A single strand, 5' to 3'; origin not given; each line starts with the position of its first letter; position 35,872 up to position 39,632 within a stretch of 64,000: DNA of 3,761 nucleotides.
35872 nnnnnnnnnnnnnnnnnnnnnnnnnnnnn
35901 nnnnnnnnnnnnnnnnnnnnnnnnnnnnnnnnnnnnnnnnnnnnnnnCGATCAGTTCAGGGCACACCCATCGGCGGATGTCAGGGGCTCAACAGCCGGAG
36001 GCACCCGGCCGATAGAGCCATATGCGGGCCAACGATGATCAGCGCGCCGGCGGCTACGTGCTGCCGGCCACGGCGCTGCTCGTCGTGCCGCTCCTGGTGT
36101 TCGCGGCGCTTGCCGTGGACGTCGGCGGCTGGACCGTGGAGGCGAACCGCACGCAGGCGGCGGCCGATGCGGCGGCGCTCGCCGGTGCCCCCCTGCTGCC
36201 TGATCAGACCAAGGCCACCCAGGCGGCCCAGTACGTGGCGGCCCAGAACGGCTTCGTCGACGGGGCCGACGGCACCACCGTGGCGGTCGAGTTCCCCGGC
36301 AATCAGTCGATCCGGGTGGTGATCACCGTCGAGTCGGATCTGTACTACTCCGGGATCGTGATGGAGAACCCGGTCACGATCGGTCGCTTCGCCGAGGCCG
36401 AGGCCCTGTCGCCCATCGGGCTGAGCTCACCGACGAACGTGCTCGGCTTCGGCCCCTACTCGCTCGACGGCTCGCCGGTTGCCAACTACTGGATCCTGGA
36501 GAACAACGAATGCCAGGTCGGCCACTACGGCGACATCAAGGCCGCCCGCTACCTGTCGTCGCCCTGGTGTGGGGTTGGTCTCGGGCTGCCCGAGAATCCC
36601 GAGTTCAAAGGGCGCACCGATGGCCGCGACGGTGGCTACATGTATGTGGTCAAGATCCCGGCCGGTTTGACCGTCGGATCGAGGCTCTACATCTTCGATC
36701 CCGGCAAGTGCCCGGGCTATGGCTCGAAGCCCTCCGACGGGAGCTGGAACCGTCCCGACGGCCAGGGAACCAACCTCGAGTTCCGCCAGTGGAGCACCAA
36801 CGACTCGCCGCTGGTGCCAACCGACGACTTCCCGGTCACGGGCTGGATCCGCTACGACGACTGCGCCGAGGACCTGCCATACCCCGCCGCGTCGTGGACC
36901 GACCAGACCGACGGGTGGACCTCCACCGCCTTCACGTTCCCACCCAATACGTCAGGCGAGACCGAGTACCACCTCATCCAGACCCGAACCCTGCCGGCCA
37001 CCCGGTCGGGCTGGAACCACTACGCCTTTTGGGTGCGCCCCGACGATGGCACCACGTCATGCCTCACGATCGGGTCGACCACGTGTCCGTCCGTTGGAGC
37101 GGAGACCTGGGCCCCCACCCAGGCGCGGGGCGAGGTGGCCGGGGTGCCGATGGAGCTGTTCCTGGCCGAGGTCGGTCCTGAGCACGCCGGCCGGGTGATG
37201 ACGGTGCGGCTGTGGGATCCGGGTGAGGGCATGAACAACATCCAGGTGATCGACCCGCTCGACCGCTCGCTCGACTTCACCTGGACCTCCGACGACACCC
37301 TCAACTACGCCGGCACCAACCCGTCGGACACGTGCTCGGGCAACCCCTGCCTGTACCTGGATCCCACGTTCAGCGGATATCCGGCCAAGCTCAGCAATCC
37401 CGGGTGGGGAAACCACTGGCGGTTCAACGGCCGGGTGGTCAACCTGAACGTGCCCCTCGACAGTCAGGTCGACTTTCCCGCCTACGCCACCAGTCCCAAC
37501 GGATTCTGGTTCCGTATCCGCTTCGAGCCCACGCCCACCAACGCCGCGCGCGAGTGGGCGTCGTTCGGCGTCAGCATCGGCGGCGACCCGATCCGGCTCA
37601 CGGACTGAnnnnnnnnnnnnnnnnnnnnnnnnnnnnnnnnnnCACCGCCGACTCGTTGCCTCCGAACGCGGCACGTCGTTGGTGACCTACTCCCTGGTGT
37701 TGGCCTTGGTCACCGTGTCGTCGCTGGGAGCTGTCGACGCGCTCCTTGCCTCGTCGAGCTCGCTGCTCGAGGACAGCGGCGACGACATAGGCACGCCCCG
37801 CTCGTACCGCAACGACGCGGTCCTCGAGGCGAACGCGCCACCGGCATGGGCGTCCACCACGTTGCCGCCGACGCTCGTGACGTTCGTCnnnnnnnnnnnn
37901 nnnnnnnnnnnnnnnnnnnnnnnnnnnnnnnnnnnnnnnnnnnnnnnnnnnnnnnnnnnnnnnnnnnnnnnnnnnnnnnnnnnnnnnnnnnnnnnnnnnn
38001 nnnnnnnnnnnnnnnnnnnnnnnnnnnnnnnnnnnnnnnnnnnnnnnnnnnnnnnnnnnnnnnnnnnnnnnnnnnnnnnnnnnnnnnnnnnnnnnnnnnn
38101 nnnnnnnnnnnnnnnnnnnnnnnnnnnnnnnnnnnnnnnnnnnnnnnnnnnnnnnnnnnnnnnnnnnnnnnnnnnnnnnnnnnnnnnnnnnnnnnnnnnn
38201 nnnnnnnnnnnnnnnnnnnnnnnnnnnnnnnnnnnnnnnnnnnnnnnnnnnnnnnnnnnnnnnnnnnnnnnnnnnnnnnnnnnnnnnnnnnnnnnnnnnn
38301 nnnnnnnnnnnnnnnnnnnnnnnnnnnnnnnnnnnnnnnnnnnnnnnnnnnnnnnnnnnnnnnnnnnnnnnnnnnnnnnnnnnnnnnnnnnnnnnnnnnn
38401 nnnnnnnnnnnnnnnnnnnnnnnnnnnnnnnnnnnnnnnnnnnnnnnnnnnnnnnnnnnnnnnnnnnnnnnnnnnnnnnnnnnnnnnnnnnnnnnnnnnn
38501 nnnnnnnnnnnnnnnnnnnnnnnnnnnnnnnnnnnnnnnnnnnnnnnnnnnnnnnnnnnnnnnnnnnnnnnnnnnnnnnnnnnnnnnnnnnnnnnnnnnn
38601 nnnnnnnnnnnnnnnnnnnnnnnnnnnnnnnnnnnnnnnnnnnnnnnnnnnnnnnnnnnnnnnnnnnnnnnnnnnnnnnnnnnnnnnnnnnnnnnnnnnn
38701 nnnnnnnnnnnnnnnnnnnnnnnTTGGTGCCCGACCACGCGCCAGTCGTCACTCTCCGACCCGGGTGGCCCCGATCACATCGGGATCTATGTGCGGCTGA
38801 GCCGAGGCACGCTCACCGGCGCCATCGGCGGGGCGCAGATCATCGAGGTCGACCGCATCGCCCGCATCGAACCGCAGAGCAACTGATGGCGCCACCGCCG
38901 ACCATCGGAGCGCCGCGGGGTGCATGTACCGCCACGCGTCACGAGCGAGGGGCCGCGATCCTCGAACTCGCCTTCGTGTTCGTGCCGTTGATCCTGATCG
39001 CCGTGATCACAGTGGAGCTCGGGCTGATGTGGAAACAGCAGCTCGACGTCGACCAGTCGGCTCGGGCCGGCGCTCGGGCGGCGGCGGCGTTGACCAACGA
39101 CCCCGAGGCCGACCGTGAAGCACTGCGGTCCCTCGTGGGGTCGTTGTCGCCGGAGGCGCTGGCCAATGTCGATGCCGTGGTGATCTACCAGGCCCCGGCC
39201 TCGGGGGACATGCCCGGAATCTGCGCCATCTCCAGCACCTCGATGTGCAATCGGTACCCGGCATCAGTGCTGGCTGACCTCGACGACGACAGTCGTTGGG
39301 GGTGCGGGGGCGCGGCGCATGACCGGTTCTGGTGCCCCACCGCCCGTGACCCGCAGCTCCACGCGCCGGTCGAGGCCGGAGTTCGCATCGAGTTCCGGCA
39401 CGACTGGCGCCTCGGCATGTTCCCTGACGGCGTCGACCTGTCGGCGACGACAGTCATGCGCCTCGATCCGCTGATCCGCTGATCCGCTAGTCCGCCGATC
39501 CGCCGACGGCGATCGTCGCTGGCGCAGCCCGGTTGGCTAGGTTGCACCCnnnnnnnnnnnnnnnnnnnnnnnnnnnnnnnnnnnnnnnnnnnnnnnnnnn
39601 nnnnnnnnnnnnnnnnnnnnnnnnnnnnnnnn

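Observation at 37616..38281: Flp-type pilin fused to a putative ricin-B-like beta-trefoil: candidate lectin tip pilin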

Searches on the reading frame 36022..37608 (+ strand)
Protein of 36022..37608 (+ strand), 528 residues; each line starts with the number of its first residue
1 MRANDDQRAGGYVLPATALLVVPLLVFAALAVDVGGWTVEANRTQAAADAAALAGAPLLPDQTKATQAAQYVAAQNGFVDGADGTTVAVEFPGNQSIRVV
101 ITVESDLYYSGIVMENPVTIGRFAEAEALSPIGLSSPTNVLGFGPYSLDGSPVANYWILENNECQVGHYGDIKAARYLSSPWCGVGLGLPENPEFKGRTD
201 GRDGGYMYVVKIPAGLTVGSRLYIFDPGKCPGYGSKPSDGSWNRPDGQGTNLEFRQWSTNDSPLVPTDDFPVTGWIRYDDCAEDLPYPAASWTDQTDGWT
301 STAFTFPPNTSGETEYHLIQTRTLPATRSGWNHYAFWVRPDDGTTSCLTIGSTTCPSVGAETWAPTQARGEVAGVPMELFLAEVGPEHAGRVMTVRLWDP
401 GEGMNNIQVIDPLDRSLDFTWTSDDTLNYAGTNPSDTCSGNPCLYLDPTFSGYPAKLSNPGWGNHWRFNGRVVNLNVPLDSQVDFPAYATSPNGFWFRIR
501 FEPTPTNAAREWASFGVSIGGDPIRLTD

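Call 3: search_protein_families(library=pfam, proteins=[window:36022-37608:+], max_evalue=1)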
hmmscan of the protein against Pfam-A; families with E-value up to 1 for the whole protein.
window:36022-37608:+ (528 aa): 2 families
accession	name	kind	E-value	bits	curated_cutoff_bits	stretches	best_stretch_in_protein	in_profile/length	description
PF13400.11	Tad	-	5.6e-11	43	22.3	1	11-56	1-45/47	Putative Flp pilus-assembly TadE/G-like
PF07811.17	TadE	-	0.7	10.5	22.9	0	18-52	8-42/43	TadE-like protein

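Call 4: search_protein_families(library=ncbifam, proteins=[window:36022-37608:+], max_evalue=1)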
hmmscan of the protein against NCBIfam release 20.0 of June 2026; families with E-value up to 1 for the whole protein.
window:36022-37608:+ (528 aa): 1 family
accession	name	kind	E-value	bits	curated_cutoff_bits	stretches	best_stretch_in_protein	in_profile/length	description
TIGR03816.1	tadE_like_DECH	hypoth_equivalog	1.5e-07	31.6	50.95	1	17-77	9-70/109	Rv3654c family TadE-like protein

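Call 71: search_solved_structures(query=window:36022-37605:+, max_evalue=1)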
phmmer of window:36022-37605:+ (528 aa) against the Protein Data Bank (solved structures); distinct sequences matched with E-value up to 1: 2.
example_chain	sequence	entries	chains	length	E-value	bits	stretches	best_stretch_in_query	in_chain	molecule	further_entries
6cgr_6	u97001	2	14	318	0.46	12.5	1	373-454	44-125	Triplex capsid protein 2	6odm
5zap_Q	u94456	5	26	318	0.74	11.8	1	374-454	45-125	Triplex capsid protein 2 | VP23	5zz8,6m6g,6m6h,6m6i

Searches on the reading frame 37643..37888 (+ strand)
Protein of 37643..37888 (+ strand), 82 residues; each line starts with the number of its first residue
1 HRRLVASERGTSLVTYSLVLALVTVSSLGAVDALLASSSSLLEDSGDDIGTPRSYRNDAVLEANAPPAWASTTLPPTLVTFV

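Call 69: find_homologous_proteins(query=A5, max_evalue=0.001)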
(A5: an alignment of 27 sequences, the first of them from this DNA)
Query A5 (27 sequences) (82 aa, profile of the alignment): 17 proteins with E <= 0.001 among 1167 candidates.
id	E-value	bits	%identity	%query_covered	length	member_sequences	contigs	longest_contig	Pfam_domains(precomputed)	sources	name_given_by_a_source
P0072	4.2e-23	99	45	73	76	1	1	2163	-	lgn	-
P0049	1.7e-22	97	35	80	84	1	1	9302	-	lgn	-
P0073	6.3e-22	95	48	59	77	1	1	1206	-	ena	-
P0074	2.0e-21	93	41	77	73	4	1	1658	-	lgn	-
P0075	3.3e-21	93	44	77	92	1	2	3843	-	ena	-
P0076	8.6e-21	91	48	59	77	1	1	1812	-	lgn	-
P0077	1.7e-20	90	42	59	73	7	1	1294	-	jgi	-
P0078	2.1e-20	90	44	66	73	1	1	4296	-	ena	-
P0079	2.2e-20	90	39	66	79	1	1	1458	-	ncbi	-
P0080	2.5e-20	90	35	59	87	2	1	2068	-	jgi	jgi:Flp pilus assembly pilin Flp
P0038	5.1e-20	89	38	74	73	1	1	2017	-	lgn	-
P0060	2.1e-19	87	45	67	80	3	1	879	-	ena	-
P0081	1.1e-17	81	43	60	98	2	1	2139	-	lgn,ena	-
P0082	5.4e-17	79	39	66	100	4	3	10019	-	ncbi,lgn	-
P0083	5.3e-8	50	30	68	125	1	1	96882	PF04964.20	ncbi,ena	-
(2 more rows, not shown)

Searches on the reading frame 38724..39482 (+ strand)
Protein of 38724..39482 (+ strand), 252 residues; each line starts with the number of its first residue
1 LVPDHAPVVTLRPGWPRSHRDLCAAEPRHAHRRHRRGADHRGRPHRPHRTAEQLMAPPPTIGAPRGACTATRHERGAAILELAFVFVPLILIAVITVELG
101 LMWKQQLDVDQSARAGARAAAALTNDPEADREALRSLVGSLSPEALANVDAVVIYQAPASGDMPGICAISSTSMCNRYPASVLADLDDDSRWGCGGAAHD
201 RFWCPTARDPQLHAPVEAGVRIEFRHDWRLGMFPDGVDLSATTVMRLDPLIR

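Call 3: search_protein_families(library=pfam, proteins=[window:38724-39482:+], max_evalue=1)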
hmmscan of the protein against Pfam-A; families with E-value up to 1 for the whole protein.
window:38724-39482:+ (252 aa): 1 family
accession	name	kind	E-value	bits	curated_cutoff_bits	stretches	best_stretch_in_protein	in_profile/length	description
PF07811.17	TadE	-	2.1e-08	34.6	22.9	1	76-118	1-43/43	TadE-like protein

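Call 4: search_protein_families(library=ncbifam, proteins=[window:38724-39482:+], max_evalue=1)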
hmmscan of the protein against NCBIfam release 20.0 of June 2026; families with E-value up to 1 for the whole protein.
window:38724-39482:+ (252 aa): 1 family
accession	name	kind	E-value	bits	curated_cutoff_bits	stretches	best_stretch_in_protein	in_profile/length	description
NF041390.1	TadE_Rv3655c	subfamily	0.0019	18.7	40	1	81-137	2-57/101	TadE family type IV pilus minor pilin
